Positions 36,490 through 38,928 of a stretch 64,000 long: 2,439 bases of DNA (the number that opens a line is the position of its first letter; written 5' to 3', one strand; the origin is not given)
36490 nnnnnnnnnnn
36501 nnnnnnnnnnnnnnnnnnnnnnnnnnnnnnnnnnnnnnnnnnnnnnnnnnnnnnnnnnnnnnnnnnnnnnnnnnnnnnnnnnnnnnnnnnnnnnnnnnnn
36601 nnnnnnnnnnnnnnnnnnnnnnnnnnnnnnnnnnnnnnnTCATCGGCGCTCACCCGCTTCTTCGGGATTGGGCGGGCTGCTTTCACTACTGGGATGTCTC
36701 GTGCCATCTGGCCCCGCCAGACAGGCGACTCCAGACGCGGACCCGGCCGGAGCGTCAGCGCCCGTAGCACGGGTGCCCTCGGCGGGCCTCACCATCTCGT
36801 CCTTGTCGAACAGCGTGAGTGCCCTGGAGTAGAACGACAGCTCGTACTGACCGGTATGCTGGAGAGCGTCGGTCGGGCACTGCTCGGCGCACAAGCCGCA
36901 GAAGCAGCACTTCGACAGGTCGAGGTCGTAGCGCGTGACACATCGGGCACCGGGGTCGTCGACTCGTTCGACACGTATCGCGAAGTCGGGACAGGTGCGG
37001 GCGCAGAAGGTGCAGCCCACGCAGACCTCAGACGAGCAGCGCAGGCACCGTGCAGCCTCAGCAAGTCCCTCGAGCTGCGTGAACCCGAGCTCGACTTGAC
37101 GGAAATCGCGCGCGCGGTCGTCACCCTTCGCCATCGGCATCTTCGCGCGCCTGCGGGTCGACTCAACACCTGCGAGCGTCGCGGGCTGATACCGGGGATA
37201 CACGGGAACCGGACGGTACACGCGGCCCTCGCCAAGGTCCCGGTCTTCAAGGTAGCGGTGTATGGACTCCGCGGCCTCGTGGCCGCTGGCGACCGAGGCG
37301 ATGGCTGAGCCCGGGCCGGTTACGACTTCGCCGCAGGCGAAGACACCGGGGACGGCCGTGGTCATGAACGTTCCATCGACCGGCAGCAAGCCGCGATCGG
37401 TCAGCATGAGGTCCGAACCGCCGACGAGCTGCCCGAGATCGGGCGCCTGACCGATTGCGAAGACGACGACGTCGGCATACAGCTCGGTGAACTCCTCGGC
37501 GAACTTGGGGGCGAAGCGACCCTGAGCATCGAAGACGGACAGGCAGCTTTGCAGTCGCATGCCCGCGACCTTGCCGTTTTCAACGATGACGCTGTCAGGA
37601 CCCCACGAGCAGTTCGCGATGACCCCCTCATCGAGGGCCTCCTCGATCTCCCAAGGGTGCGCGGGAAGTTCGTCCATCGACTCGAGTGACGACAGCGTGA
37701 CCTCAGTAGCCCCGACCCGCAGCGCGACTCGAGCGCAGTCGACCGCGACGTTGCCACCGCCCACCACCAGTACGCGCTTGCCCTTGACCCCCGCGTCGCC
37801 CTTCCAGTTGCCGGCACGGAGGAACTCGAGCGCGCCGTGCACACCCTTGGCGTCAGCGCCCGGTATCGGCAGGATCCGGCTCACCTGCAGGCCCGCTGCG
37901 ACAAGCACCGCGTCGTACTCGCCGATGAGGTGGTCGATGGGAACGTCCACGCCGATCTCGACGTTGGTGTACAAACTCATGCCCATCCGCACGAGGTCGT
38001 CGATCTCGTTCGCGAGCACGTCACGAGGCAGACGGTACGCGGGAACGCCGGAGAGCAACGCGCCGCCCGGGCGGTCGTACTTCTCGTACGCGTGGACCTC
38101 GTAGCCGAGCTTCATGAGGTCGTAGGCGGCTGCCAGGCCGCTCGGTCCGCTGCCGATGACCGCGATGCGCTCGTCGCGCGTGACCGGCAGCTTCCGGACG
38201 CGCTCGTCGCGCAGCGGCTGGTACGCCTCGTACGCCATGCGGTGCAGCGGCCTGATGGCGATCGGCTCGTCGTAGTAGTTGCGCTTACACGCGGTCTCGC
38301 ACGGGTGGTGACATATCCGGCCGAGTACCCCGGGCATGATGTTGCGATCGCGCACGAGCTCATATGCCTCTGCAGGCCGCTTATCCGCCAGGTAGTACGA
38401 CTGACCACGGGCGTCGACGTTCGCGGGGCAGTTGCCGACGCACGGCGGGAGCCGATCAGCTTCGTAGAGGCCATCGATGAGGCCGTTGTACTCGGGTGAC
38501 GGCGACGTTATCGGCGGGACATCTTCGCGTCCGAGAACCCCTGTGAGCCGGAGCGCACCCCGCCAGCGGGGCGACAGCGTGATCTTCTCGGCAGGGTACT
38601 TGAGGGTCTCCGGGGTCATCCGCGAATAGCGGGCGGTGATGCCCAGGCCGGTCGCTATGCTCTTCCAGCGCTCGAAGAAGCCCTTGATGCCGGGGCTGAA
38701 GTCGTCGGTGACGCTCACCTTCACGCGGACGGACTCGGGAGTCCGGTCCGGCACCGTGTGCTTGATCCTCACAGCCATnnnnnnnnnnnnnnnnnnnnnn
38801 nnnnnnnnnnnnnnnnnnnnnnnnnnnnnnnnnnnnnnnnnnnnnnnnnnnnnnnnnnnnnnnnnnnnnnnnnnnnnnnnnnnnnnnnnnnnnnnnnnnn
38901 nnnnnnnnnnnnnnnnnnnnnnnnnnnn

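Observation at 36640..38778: NuoI interrupted by a ~500-aa GltD/NfnB-like NAD(P)H-FAD-FeS module: a possible built-in electron-input module for a complex I that lacks NuoEFG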

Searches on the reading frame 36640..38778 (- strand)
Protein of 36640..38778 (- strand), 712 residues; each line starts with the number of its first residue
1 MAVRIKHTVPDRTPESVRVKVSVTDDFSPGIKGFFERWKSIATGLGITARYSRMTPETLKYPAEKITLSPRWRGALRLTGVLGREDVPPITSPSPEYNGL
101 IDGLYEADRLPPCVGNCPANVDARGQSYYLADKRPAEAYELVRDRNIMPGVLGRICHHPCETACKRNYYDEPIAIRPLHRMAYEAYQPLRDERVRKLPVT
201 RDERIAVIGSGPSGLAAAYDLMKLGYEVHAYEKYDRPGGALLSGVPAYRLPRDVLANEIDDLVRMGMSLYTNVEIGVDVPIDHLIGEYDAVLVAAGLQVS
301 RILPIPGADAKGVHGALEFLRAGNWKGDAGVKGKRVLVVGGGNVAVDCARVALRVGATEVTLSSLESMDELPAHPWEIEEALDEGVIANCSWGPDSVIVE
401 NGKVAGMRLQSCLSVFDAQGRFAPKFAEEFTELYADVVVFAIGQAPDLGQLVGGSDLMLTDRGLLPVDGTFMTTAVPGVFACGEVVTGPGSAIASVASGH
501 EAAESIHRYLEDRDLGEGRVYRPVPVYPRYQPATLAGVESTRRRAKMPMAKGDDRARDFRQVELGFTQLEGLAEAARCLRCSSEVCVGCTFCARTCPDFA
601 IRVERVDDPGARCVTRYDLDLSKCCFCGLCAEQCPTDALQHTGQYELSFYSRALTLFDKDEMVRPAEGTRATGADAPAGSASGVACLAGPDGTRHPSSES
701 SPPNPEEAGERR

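Call 5: search_protein_families(library=pfam, proteins=[window:36640-38778:-], max_evalue=0.01)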
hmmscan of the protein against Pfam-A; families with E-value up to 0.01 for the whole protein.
window:36640-38778:- (712 aa): 21 families
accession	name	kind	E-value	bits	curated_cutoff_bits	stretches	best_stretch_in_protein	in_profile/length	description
PF07992.20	Pyr_redox_2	-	6.3e-28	98.5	26.1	2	204-499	2-291/291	Pyridine nucleotide-disulphide oxidoreductase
PF14691.11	Fer4_20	-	3.7e-15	56.2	25.8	1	111-184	30-106/113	Dihydroprymidine dehydrogenase domain II, 4Fe-4S cluster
PF13738.12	Pyr_redox_3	-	3.1e-10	40.2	30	1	290-483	127-305/305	Pyridine nucleotide-disulphide oxidoreductase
PF13450.12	NAD_binding_8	-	4e-08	33.9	21.9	1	207-243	1-37/68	NAD(P)-binding Rossmann-like domain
PF00070.33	Pyr_redox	-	1e-07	32.8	22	0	204-237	1-34/82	Pyridine nucleotide-disulphide oxidoreductase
PF12838.12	Fer4_7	-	6e-07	30.3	27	1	586-638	2-52/52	4Fe-4S dicluster domain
PF00037.32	Fer4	-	1.1e-06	28.6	21.1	1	619-639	3-23/24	4Fe-4S binding domain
PF00743.25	FMO-like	-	9.4e-06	24.8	22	1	288-364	139-213/532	Flavin-binding monooxygenase-like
PF01262.27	AlaDh_PNT_C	-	1.4e-05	25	23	0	329-358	24-53/214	Alanine dehydrogenase/PNT, C-terminal domain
PF01266.30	DAO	-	2.7e-05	24.3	27.9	1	204-240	1-38/353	FAD dependent oxidoreductase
PF00890.30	FAD_binding_2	-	0.0002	21.1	20.4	0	205-240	2-37/414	FAD binding domain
PF13241.12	NAD_binding_7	-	0.00026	22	22.1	1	331-367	5-40/104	Putative NAD(P)-binding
PF13484.11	Fer4_16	-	0.00031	21.9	30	1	623-646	1-23/66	4Fe-4S double cluster binding domain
PF03486.20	HI0933_like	-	0.00034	20.6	50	0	204-240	2-38/244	HI0933-like protein Rossmann domain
PF02826.25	2-Hacid_dh_C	-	0.00036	20.4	25.1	0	311-365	9-68/178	D-isomer specific 2-hydroxyacid dehydrogenase, NAD binding domain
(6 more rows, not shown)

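Call 6: find_homologous_proteins(query=window:36640-38778:-)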
Query window:36640-38778:- (712 aa): 6679 proteins with E <= 0.001 among 8000 candidates; the best 120 are listed.
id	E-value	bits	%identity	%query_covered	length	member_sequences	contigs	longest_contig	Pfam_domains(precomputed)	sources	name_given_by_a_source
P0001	0.0e+0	1642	100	100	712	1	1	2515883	PF01266.31,PF00743.26,PF13450.13,PF14691.12,PF07992.21,PF00070.34,PF00037.33,PF13738.13,PF12838.13,PF01262.28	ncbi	-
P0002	0.0e+0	1292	81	96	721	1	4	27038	PF01266.31,PF13241.13,PF13450.13,PF14691.12,PF07992.21,PF00070.34,PF00037.33,PF13738.13,PF12838.13,PF01262.28,PF13187.12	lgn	-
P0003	0.0e+0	1285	80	99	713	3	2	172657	PF01266.31,PF13450.13,PF14691.12,PF00890.31,PF07992.21,PF00070.34,PF00037.33,PF13738.13,PF12838.13,PF01262.28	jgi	-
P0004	0.0e+0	1279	78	100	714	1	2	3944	PF00743.26,PF13450.13,PF14691.12,PF07992.21,PF00070.34,PF00037.33,PF13738.13,PF13484.12,PF12838.13,PF01262.28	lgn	-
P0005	0.0e+0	1275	78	98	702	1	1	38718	PF01946.24,PF01266.31,PF13241.13,PF13450.13,PF14691.12,PF07992.21,PF00070.34,PF00037.33,PF13738.13,PF12838.13,PF01262.28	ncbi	-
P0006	0.0e+0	1266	80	95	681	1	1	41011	PF13450.13,PF07992.21,PF00070.34,PF03486.21,PF13484.12,PF12838.13,PF01266.31,PF14691.12,PF00890.31,PF00037.33,PF13738.13,PF01262.28,PF13187.12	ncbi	-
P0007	0.0e+0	1265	78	100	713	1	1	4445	PF00743.26,PF13241.13,PF13450.13,PF07992.21,PF00070.34,PF13484.12,PF12838.13,PF01266.31,PF14691.12,PF00037.33,PF13738.13,PF01262.28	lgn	-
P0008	0.0e+0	1257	80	96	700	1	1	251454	PF01266.31,PF13241.13,PF13450.13,PF14691.12,PF07992.21,PF00070.34,PF00037.33,PF13738.13,PF12838.13,PF01262.28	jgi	-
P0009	0.0e+0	1253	81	94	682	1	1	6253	PF01266.31,PF13450.13,PF14691.12,PF07992.21,PF00070.34,PF00037.33,PF13738.13,PF12838.13,PF01262.28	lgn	-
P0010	0.0e+0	1249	79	94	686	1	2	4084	PF13241.13,PF13450.13,PF14691.12,PF07992.21,PF00070.34,PF00037.33,PF13738.13,PF12838.13,PF01262.28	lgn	-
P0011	0.0e+0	1248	77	99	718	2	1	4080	PF00743.26,PF13241.13,PF13450.13,PF14691.12,PF07992.21,PF00070.34,PF00037.33,PF13738.13,PF12838.13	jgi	-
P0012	0.0e+0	1246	77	99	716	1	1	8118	PF01266.31,PF13241.13,PF13450.13,PF14691.12,PF07992.21,PF00070.34,PF00037.33,PF13738.13,PF12838.13,PF01262.28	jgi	-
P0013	0.0e+0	1246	78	95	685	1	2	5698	PF00743.26,PF13241.13,PF13450.13,PF07992.21,PF00070.34,PF03486.21,PF12838.13,PF01266.31,PF14691.12,PF00890.31,PF00037.33,PF13738.13,PF01262.28,PF13187.12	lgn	-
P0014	0.0e+0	1244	79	94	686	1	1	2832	PF13241.13,PF13450.13,PF14691.12,PF00890.31,PF07992.21,PF00070.34,PF00037.33,PF13738.13,PF12838.13,PF01262.28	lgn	-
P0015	0.0e+0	1242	77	99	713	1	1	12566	PF01266.31,PF13450.13,PF14691.12,PF07992.21,PF00070.34,PF13738.13,PF12838.13,PF01262.28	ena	-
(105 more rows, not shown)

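Call 9: find_encoding_contigs(protein=P0001, flank=10000, max_places=3)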
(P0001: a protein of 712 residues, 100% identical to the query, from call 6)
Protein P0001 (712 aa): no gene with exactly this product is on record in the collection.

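Call 10: find_related_loci(query=window:36640-38778:-, collection=genome_contigs, flank=10000)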
Query window:36640-38778:- (712 aa) in genome_contigs; peptide patterns used: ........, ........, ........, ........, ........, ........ (x = any residue, [..] = any of these).
159 stretches matched a pattern; 109 encode a relative of the query (tblastn E <= 1e-3); the best 80 are kept; 80 distinct loci.
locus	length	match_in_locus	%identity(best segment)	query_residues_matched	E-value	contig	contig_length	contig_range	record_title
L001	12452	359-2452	78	8-709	0e+0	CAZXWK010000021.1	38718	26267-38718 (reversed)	MAG TPA_asm: uncultured Eubacteriales bacterium isolate binchicken_co152_220 genome assembly, contig: NODE_1235_length_3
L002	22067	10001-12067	78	10-697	0e+0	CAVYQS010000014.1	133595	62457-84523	MAG: uncultured Actinomycetes bacterium isolate MFD04716.bin.1.58 genome assembly, contig: contig_65369, whole genome sh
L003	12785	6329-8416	76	8-707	0e+0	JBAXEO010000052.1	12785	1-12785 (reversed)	MAG: Coriobacteriia bacterium isolate ELA247 MAG247_52, whole genome shotgun sequence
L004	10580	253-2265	79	5-675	0e+0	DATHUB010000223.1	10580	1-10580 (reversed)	MAG TPA_asm: Coriobacteriia bacterium isolate SMAG_U16095 k141_161282, whole genome shotgun sequence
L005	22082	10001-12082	76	11-708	0e+0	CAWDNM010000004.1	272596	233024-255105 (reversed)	MAG: uncultured Coriobacteriia bacterium isolate MFD04716.bin.2.226 genome assembly, contig: contig_22428, whole genome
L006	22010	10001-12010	80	6-675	0e+0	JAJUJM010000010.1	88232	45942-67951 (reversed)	MAG: Actinomycetota bacterium isolate bin117 k141_823149_length_88232_cov_13.9072, whole genome shotgun sequence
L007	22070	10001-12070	74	11-707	0e+0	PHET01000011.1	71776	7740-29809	MAG: Actinobacteria bacterium HGW-Actinobacteria-7 Ig3397_v2_scaffold_300, whole genome shotgun sequence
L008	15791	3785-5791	76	8-676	0e+0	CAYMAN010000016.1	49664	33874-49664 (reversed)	MAG TPA_asm: uncultured Eubacteriales bacterium isolate SRP302447_co4_271 genome assembly, contig: NODE_2004_length_4966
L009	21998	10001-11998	74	10-675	0e+0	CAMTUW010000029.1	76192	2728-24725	MAG: uncultured actinobacterium isolate G04_MAG_00003 genome assembly, contig: G04_MAG_00003_000000000014, whole genome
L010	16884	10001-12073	74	10-690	0e+0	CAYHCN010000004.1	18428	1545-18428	MAG TPA_asm: uncultured Eubacteriales bacterium isolate ERP119294_co4_461 genome assembly, contig: NODE_2767_length_1842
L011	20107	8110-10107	74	10-675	0e+0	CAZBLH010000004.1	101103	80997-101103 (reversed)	MAG TPA_asm: uncultured Eubacteriales bacterium isolate SRP268622_co1_142 genome assembly, contig: NODE_270_length_10110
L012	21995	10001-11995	76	12-676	0e+0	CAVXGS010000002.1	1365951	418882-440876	MAG: uncultured Coriobacteriales bacterium isolate MFD02979.bin.1.88 genome assembly, contig: contig_16443, whole genome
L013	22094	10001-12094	74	11-712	0e+0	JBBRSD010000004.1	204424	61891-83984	MAG: Coriobacteriia bacterium isolate La2_metabat2.009 La2_metabat2.009_K_2825567L204424_cov_21.3584, whole genome shotg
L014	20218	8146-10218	78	4-690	0e+0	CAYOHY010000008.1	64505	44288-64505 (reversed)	MAG TPA_asm: uncultured Eubacteriales bacterium isolate binchicken_co152_248 genome assembly, contig: NODE_503_length_64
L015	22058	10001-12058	67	9-697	0e+0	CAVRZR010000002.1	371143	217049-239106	MAG: uncultured Actinomycetes bacterium isolate MFD05942.bin.2.130 genome assembly, contig: contig_43220, whole genome s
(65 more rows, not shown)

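Call 11: search_protein_families(library=ncbifam, proteins=[window:36640-38778:-], max_evalue=0.1)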
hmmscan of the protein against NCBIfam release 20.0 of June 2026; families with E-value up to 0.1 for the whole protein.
window:36640-38778:- (712 aa): 146 families (the best 25 are shown)
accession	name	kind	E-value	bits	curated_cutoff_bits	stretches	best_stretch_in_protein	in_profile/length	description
NF009410.0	PRK12771.1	subfamily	4.5e-131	438.2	516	1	107-640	44-561/566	NAD(P)-binding protein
NF010590.0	PRK13984.1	equivalog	3.6e-103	345.8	946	2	113-513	198-609/611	putative oxidoreductase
NF009454.0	PRK12814.1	equivalog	9.3e-100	334.9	916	1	108-632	99-626/657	putative NADPH-dependent glutamate synthase small subunit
TIGR01316.1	gltA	equivalog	2.7e-78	263.8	471.75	2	109-510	34-449/449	NADPH-dependent glutamate synthase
NF009414.0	PRK12778.1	equivalog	1.3e-77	261.7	1103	2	111-512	337-751/752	bifunctional dihydroorotate dehydrogenase B NAD binding subunit/NADPH-dependent glutamate synthase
TIGR03315.1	Se_ygfK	equivalog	1.3e-73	247.9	835.3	1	110-638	444-937/1012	putative selenate reductase subunit YgfK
NF009413.0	PRK12775.1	equivalog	2.5e-69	234.1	1895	2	111-511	339-755/1006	putative trifunctional 2-polyprenylphenol hydroxylase/glutamate synthase subunit beta/ferritin domain-containing protein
TIGR01317.1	GOGAT_sm_gam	subfamily_domain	2e-58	198.4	447.7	1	136-512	77-480/485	glutamate synthase small subunit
TIGR01318.1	gltD_gamma_fam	subfamily_domain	2.2e-57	194.7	482.95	1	115-511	52-466/467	glutamate synthase, small subunit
NF009409.0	PRK12770.1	subfamily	1.9e-54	185.1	343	1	200-513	16-353/360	putative glutamate synthase subunit beta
NF045663.1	diclust_near_Sec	equivalog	2e-52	178.3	530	2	108-296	15-198/759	pyridine nucleotide-disulfide oxidoreductase/dicluster-binding protein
NF009408.0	PRK12769.1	equivalog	3.8e-51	174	1003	1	136-512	259-653/659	formate-dependent uric acid utilization protein AegA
NF009451.0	PRK12809.1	equivalog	3.6e-43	147.8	1154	1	128-507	234-631/639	formate-dependent uric acid utilization protein YgfT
NF009415.0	PRK12779.1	equivalog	2.7e-41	141.4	1519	1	114-507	211-623/944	putative bifunctional glutamate synthase subunit beta/2-polyprenylphenol hydroxylase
TIGR01971.1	NuoI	subfamily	1.3e-25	89.3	113.05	2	582-662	40-121/121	NADH-quinone oxidoreductase, chain I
NF004538.0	PRK05888.1-4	equivalog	4.6e-23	81.6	135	2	575-664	52-142/162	NADH-quinone oxidoreductase subunit NuoI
NF004537.0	PRK05888.1-3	equivalog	7.3e-23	81.1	163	1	584-667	68-158/204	NADH-quinone oxidoreductase subunit NuoI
NF004539.0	PRK05888.1-5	equivalog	9.8e-21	74.1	225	2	577-664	54-142/162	NADH-quinone oxidoreductase subunit NuoI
NF004542.0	PRK05888.2-3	equivalog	6.4e-20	71.5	248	2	574-664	73-163/203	NADH-quinone oxidoreductase subunit NuoI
NF004536.0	PRK05888.1-1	equivalog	4.2e-19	68.6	212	1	583-668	57-143/180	NADH-quinone oxidoreductase subunit NuoI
NF004541.0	PRK05888.2-2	equivalog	9.5e-16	58.1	217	1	579-662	56-134/168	NADH-quinone oxidoreductase subunit NuoI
NF004544.0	PRK05888.2-6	equivalog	2.4e-13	50.2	457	1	575-646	71-143/220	NADH-quinone oxidoreductase subunit NuoI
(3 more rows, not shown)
